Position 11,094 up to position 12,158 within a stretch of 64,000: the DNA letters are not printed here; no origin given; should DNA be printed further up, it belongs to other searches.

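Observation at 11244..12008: Degenerate AccD paralogue (zinc ribbon retained, catalytic glycines lost) translationally coupled to galK and a ROK kinase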

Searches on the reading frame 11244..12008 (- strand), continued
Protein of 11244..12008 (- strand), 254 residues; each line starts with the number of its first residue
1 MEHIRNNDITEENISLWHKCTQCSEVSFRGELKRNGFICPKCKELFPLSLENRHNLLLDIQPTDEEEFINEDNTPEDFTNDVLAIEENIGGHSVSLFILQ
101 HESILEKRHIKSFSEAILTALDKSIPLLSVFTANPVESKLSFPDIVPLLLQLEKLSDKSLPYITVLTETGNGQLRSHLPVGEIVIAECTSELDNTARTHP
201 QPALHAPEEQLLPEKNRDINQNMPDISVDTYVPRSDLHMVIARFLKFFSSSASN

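Call 39: find_encoding_contigs(protein=P0301, flank=10000, max_places=1)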
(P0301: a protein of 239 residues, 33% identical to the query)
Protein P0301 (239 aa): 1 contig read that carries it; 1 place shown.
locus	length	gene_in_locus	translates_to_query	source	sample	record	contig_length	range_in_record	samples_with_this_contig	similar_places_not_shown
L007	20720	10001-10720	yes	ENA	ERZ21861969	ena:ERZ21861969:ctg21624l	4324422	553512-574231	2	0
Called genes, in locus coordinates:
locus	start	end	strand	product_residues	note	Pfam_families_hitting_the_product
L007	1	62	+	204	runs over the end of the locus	PF21176:RecR_HhH, PF01751:Toprim, PF13662:Toprim_4, PF21175:RecR_C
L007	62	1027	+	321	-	PF04389:Peptidase_M28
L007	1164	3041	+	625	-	PF01134:GIDA, PF07992:Pyr_redox_2 (weak), PF12831:FAD_oxidored, PF21680:GIDA_C_1st, PF13932:SAM_GIDA_C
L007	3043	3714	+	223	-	PF02527:GidB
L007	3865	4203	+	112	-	PF01740:STAS, PF13466:STAS_2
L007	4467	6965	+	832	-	PF08448:PAS_4 (faint), PF00672:HAMP, PF00512:HisKA, PF02518:HATPase_c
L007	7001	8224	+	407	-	PF00072:Response_reg, PF07228:SpoIIE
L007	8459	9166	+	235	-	PF13581:HATPase_c_2 (weak), PF02518:HATPase_c (faint), PF13581:HATPase_c_2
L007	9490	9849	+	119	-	PF01740:STAS, PF13466:STAS_2 (faint)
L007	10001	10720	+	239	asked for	PF17848:Zn_ribbon_ACC (weak)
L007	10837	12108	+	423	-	PF10509:GalKase_gal_bdg, PF00288:GHMP_kinases_N, PF08544:GHMP_kinases_C (faint)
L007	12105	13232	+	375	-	PF01869:BcrAD_BadFG (faint), PF00480:ROK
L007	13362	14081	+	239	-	-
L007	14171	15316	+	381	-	PF08450:SGL (faint), PF25021:TEN_NHL (faint), PF01436:NHL, PF06739:SBBP (faint), PF17170:DUF5128 (weak), PF01436:NHL (weak)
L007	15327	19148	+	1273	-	-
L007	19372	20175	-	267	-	-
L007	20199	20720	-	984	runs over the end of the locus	PF04542:Sigma70_r2, PF07638:Sigma70_ECF, PF04545:Sigma70_r4, PF08281:Sigma70_r4_2, PF24814:WD40_Prp19, PF23381:Beta-prop_IFT122_1st, PF25173:Beta-prop_WDR3_1st, PF25174:Beta-prop_THOC3, +103 more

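Call 41: find_homologous_proteins(query=P0304, max_evalue=1e-60)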
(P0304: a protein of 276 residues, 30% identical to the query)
Query P0304 (276 aa): 7829 proteins with E <= 1e-60 among 8000 candidates; the best 120 are listed.
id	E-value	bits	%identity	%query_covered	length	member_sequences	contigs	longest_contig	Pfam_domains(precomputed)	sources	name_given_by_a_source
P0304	3.6e-179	612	100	100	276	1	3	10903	PF01039.28,PF17848.8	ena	-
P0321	1.0e-172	591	97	100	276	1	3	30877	PF01039.28,PF17848.8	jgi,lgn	-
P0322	3.8e-169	579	94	100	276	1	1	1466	PF01039.28,PF17848.8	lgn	-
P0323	3.4e-161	553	91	100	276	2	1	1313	PF01039.28,PF17848.8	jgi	-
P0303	5.0e-161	553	89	100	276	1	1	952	PF01039.28,PF17848.8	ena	-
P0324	8.6e-160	549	88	100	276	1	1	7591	PF01039.28,PF17848.8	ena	-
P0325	2.2e-159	547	88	100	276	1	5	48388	PF01039.28,PF17848.8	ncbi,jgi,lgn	jgi:acetyl-CoA carboxylase carboxyl transferase subunit beta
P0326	3.1e-159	547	88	100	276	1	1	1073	PF01039.28,PF17848.8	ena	-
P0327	3.1e-159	547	87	100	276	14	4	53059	PF01039.28,PF17848.8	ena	-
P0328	5.8e-159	546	88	100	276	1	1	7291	PF01039.28,PF17848.8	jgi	jgi:acetyl-CoA carboxylase carboxyl transferase subunit beta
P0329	5.8e-159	546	87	100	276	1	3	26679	PF01039.28,PF17848.8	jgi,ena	-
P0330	8.1e-159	546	87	100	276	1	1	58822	PF01039.28,PF17848.8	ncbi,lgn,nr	ncbi:MAG: acetyl-CoA carboxylase subunit beta [Deltaproteobacteria bacterium RBG_16_54_11]|nr:MAG: a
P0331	1.1e-158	545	88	100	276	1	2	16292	PF01039.28,PF17848.8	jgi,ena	-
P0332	1.1e-158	545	88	100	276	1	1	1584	PF01039.28,PF17848.8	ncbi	-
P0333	1.1e-158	545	88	100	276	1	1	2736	PF01039.28,PF17848.8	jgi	-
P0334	2.0e-158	544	88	100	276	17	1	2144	PF01039.28,PF17848.8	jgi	jgi:acetyl-CoA carboxylase carboxyl transferase subunit beta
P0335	2.1e-158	544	87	100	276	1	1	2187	PF01039.28,PF17848.8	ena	-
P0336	2.1e-158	544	87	100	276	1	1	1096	PF01039.28,PF17848.8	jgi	jgi:acetyl-CoA carboxylase carboxyl transferase subunit beta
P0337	2.3e-158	544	87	100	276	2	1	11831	PF01039.28,PF17848.8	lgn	-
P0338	4.0e-158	543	87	100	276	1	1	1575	PF01039.28,PF17848.8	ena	-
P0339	5.5e-158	543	87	100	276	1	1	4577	PF01039.28,PF17848.8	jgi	jgi:acetyl-CoA carboxylase carboxyl transferase subunit beta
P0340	5.7e-158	543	87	100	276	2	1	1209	PF01039.28,PF17848.8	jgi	jgi:acetyl-CoA carboxylase carboxyl transferase subunit beta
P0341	7.6e-158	542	87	100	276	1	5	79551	PF01039.28,PF17848.8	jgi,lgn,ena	jgi:acetyl-CoA carboxylase carboxyl transferase subunit beta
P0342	9.7e-158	542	86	100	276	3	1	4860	PF01039.28,PF17848.8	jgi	jgi:acetyl-CoA carboxylase carboxyl transferase subunit beta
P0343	2.0e-157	541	87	100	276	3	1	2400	PF01039.28,PF17848.8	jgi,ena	-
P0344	2.0e-157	541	87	100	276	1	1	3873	PF01039.28,PF17848.8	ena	-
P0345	2.8e-157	541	86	100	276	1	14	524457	PF01039.28,PF17848.8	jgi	jgi:acetyl-CoA carboxylase carboxyl transferase subunit beta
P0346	2.8e-157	541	87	100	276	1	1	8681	PF01039.28,PF17848.8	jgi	jgi:acetyl-CoA carboxylase carboxyl transferase subunit beta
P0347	3.8e-157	540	87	100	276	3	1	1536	PF01039.28,PF17848.8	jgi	jgi:acetyl-CoA carboxylase carboxyl transferase subunit beta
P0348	5.3e-157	540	87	100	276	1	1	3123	PF01039.28,PF17848.8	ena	-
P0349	1.4e-156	538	87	100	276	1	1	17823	PF01039.28,PF17848.8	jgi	jgi:acetyl-CoA carboxylase carboxyl transferase subunit beta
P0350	1.4e-156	538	86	100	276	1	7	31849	PF01039.28,PF17848.8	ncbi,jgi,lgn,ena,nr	ncbi:MAG: acetyl-CoA carboxylase, carboxyltransferase subunit beta [Deltaproteobacteria bacterium]|j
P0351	1.4e-156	538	86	100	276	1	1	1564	PF01039.28,PF17848.8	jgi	-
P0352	1.4e-156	538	86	100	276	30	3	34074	PF01039.28,PF17848.8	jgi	jgi:acetyl-CoA carboxylase carboxyl transferase subunit beta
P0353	1.8e-156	538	87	100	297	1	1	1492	PF01039.28,PF17848.8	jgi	jgi:acetyl-CoA carboxylase carboxyl transferase subunit beta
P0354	2.9e-156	537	86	100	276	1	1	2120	PF01039.28,PF17848.8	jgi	jgi:acetyl-CoA carboxylase carboxyl transferase subunit beta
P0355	3.6e-156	537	86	100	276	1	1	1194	PF01039.28,PF17848.8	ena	-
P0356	3.7e-156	537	86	100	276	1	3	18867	PF01039.28,PF17848.8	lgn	-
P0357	3.9e-156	537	86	100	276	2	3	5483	PF01039.28,PF17848.8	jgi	jgi:acetyl-CoA carboxylase carboxyl transferase subunit beta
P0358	4.9e-156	536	85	100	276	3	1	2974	PF01039.28,PF17848.8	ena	-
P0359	5.0e-156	536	86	100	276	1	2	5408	PF01039.28,PF17848.8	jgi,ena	-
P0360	5.0e-156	536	86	100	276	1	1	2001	PF01039.28,PF17848.8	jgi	-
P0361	9.3e-156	535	86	100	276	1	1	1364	PF01039.28,PF17848.8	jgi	-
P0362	1.0e-155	535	86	100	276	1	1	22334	PF01039.28,PF17848.8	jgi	jgi:acetyl-CoA carboxylase carboxyl transferase subunit beta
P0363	1.3e-155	535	86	100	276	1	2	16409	PF01039.28,PF17848.8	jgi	jgi:acetyl-CoA carboxylase carboxyl transferase subunit beta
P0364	1.4e-155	535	86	100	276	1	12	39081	PF01039.28,PF17848.8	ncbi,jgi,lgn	-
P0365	1.4e-155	535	88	98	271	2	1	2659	PF01039.28,PF17848.8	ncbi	ncbi:MAG TPA: acetyl-CoA carboxylase, carboxyltransferase subunit beta, partial [Thermodesulfobacter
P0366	1.8e-155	535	86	100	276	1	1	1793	PF01039.28,PF17848.8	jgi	jgi:acetyl-CoA carboxylase carboxyl transferase subunit beta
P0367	2.6e-155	534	87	100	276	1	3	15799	PF01039.28,PF17848.8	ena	-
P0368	2.6e-155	534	86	100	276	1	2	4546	PF01039.28,PF17848.8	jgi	jgi:acetyl-CoA carboxylase carboxyl transferase subunit beta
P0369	3.5e-155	534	86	100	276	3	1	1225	PF01039.28,PF17848.8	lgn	-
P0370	6.6e-155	533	86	100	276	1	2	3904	PF01039.28,PF17848.8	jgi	jgi:acetyl-CoA carboxylase carboxyl transferase subunit beta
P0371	1.2e-154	532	85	100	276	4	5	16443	PF01039.28,PF17848.8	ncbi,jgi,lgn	-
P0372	1.2e-154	532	86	100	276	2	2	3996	PF01039.28,PF17848.8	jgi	jgi:acetyl-CoA carboxylase carboxyl transferase subunit beta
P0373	2.3e-154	531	85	100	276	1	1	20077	PF01039.28,PF17848.8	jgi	jgi:acetyl-CoA carboxylase carboxyl transferase subunit beta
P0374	2.6e-154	531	85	100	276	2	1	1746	PF01039.28,PF17848.8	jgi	jgi:acetyl-CoA carboxylase carboxyl transferase subunit beta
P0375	2.8e-154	531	86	100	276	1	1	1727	PF01039.28,PF17848.8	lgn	-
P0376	6.2e-154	530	86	100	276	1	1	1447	PF01039.28,PF17848.8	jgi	jgi:acetyl-CoA carboxylase carboxyl transferase subunit beta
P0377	1.2e-152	525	84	100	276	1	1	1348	PF01039.28,PF17848.8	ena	-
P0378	2.1e-152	525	85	96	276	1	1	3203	PF01039.28,PF17848.8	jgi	jgi:acetyl-CoA carboxylase carboxyl transferase subunit beta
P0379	3.9e-152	524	83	100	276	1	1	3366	PF01039.28,PF17848.8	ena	-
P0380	7.9e-152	523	85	100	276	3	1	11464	PF01039.28,PF17848.8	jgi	jgi:acetyl-CoA carboxylase carboxyl transferase subunit beta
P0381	1.2e-151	522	84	100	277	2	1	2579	PF01039.28,PF17848.8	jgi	jgi:acetyl-CoA carboxylase carboxyl transferase subunit beta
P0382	1.4e-151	522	83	100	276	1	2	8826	PF01039.28,PF17848.8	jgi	jgi:acetyl-CoA carboxylase carboxyl transferase subunit beta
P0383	5.5e-151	520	83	100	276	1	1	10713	PF01039.28,PF17848.8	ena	-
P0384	5.8e-151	520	84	100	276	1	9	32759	PF01039.28,PF17848.8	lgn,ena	-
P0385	1.1e-150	519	86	100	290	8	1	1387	PF01039.28,PF17848.8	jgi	jgi:acetyl-CoA carboxylase carboxyl transferase subunit beta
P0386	1.1e-150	519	84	100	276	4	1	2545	PF01039.28,PF17848.8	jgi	jgi:acetyl-CoA carboxylase carboxyl transferase subunit beta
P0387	1.4e-150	518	83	100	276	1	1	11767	PF01039.28,PF17848.8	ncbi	-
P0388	1.5e-150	518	83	100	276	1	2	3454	PF01039.28,PF17848.8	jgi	jgi:acetyl-CoA carboxylase carboxyl transferase subunit beta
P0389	3.3e-150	517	84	100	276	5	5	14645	PF01039.28,PF17848.8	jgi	jgi:acetyl-CoA carboxylase carboxyl transferase subunit beta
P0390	7.0e-150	516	83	100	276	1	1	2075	PF01039.28,PF17848.8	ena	-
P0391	1.3e-149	515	82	100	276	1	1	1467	PF01039.28,PF17848.8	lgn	-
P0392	2.6e-149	514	84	100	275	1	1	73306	PF01039.28,PF17848.8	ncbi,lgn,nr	ncbi:MAG: acetyl-CoA carboxylase carboxyltransferase subunit beta [Deltaproteobacteria bacterium]|nr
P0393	6.5e-149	513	82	100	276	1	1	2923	PF01039.28,PF17848.8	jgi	jgi:acetyl-CoA carboxylase carboxyl transferase subunit beta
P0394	6.6e-149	513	82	100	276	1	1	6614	PF01039.28,PF17848.8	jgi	jgi:acetyl-CoA carboxylase carboxyl transferase subunit beta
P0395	2.4e-148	511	83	100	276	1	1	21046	PF01039.28,PF17848.8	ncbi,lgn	-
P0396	3.7e-148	511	82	100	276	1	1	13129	PF01039.28,PF17848.8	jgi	jgi:acetyl-CoA carboxylase carboxyl transferase subunit beta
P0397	1.2e-147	509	83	100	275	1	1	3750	PF01039.28,PF17848.8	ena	-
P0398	1.2e-147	509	83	100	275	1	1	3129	PF01039.28,PF17848.8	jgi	jgi:acetyl-CoA carboxylase carboxyl transferase subunit beta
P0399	5.3e-147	507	82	100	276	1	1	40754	PF01039.28,PF17848.8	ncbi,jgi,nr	ncbi:MAG: acetyl-CoA carboxylase carboxyltransferase subunit beta [Deltaproteobacteria bacterium]|nr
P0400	2.0e-146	505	80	100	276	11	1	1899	PF01039.28,PF17848.8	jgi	jgi:acetyl-CoA carboxylase carboxyl transferase subunit beta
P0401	1.3e-145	502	81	100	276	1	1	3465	PF01039.28,PF17848.8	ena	-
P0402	4.6e-145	500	80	100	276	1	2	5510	PF01039.28,PF17848.8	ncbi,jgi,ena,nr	ncbi:MAG: acetyl-CoA carboxylase carboxyl transferase subunit beta [Deltaproteobacteria bacterium]|n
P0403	4.6e-144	497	79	100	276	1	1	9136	PF01039.28,PF17848.8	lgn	-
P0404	2.7e-140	485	79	100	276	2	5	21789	PF01039.28,PF17848.8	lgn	-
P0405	1.2e-139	483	83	93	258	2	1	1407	PF01039.28,PF17848.8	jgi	jgi:acetyl-CoA carboxylase carboxyl transferase subunit beta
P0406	1.3e-139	483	77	100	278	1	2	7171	PF01039.28,PF17848.8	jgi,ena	-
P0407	1.3e-139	483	78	100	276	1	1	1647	PF01039.28,PF17848.8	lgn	-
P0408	4.7e-133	461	74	100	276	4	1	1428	PF01039.28,PF17848.8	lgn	-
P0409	1.1e-131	457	75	100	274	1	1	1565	PF01039.28,PF17848.8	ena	-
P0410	5.0e-129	448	72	100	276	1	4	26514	PF01039.28,PF17848.8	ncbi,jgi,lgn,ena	-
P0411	3.5e-128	445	71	100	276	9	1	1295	PF01039.28,PF17848.8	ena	-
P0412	4.7e-126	438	70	100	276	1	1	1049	PF01039.28,PF17848.8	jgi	-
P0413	5.9e-122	425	69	100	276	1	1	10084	PF01039.28,PF17848.8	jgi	jgi:acetyl-CoA carboxylase carboxyl transferase subunit beta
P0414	2.6e-121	423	82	84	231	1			PF01039.28,PF17848.8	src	-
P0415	4.9e-118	412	67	99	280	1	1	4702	PF01039.28,PF17848.8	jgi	jgi:acetyl-CoA carboxylase carboxyl transferase subunit beta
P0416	3.9e-117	409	68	93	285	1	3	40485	PF01039.28,PF17848.8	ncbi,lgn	-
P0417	6.6e-117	408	67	100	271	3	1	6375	PF01039.28,PF17848.8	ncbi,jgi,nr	ncbi:MAG: acetyl-CoA carboxylase carboxyl transferase subunit beta [Deltaproteobacteria bacterium]|n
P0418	9.0e-117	408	66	99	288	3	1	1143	PF01039.28,PF17848.8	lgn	-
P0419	1.1e-115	404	67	95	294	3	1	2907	PF01039.28,PF17848.8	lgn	-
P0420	1.1e-115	404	69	89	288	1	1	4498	PF01039.28,PF17848.8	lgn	-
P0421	2.0e-115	403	63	96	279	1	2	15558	PF01039.28,PF17848.8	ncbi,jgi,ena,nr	ncbi:MAG: acetyl-CoA carboxylase carboxyltransferase subunit beta [Deltaproteobacteria bacterium]|nr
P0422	2.2e-115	403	66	95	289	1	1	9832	PF01039.28,PF17848.8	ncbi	-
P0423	3.6e-115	402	67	94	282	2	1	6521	PF01039.28,PF17848.8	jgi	jgi:acetyl-CoA carboxylase carboxyl transferase subunit beta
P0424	3.9e-115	402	66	100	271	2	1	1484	PF01039.28,PF17848.8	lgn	-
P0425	4.0e-115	402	67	96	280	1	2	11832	PF01039.28,PF17848.8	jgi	jgi:acetyl-CoA carboxylase carboxyl transferase subunit beta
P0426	4.0e-115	402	66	93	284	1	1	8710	PF01039.28,PF17848.8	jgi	jgi:acetyl-CoA carboxylase carboxyl transferase subunit beta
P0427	4.1e-115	402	68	93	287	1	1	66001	PF01039.28,PF17848.8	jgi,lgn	-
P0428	4.7e-115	402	68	93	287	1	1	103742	PF01039.28,PF17848.8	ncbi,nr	ncbi:MAG: acetyl-CoA carboxylase carboxyltransferase subunit beta [Syntrophaceae bacterium]|nr:acety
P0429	6.3e-115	402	64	99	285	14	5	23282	PF01039.28,PF17848.8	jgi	-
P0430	6.5e-115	402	67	94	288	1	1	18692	PF01039.28,PF17848.8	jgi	jgi:acetyl-CoA carboxylase carboxyl transferase subunit beta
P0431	7.1e-115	401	66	99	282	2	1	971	PF01039.28,PF17848.8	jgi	jgi:acetyl-CoA carboxylase carboxyl transferase subunit beta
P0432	9.3e-115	401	65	94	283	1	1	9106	PF01039.28,PF17848.8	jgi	jgi:acetyl-CoA carboxylase carboxyl transferase subunit beta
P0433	1.1e-114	401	66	96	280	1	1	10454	PF01039.28,PF17848.8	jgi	jgi:acetyl-CoA carboxylase carboxyl transferase subunit beta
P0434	1.5e-114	400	66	93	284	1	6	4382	PF01039.28,PF17848.8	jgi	jgi:acetyl-CoA carboxylase carboxyl transferase subunit beta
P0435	1.6e-114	400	67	94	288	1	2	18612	PF01039.28,PF17848.8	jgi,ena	-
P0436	1.9e-114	400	66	94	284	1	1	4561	PF01039.28,PF17848.8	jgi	jgi:acetyl-CoA carboxylase carboxyl transferase subunit beta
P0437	1.9e-114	400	65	99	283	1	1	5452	PF01039.28,PF17848.8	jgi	jgi:acetyl-CoA carboxylase carboxyl transferase subunit beta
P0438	2.2e-114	400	63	99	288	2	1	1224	PF01039.28,PF17848.8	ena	-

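Call 46: find_encoding_contigs(protein=P0297, flank=10000, max_places=2)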
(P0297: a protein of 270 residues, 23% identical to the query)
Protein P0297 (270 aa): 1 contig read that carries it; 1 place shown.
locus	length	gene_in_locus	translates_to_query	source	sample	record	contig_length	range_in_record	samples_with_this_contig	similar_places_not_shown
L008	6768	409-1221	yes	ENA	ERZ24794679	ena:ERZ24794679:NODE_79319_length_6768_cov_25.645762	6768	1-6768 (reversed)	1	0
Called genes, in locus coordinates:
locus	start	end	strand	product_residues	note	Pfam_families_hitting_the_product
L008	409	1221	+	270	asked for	-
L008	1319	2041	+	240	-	PF00483:NTP_transferase, PF12804:NTP_transf_3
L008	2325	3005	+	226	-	-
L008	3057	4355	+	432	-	PF10509:GalKase_gal_bdg, PF00288:GHMP_kinases_N (weak), PF08544:GHMP_kinases_C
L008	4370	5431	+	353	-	PF00288:GHMP_kinases_N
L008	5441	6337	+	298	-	PF00483:NTP_transferase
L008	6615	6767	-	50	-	?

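Call 47: find_encoding_contigs(protein=P0104, flank=10000, max_places=2)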
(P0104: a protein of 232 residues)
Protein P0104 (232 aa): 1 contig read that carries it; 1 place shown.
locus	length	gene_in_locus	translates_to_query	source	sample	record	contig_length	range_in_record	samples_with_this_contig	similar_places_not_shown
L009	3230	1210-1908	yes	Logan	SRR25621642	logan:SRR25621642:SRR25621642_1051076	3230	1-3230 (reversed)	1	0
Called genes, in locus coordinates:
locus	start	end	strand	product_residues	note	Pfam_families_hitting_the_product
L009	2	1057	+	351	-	?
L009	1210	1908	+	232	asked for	-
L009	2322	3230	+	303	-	?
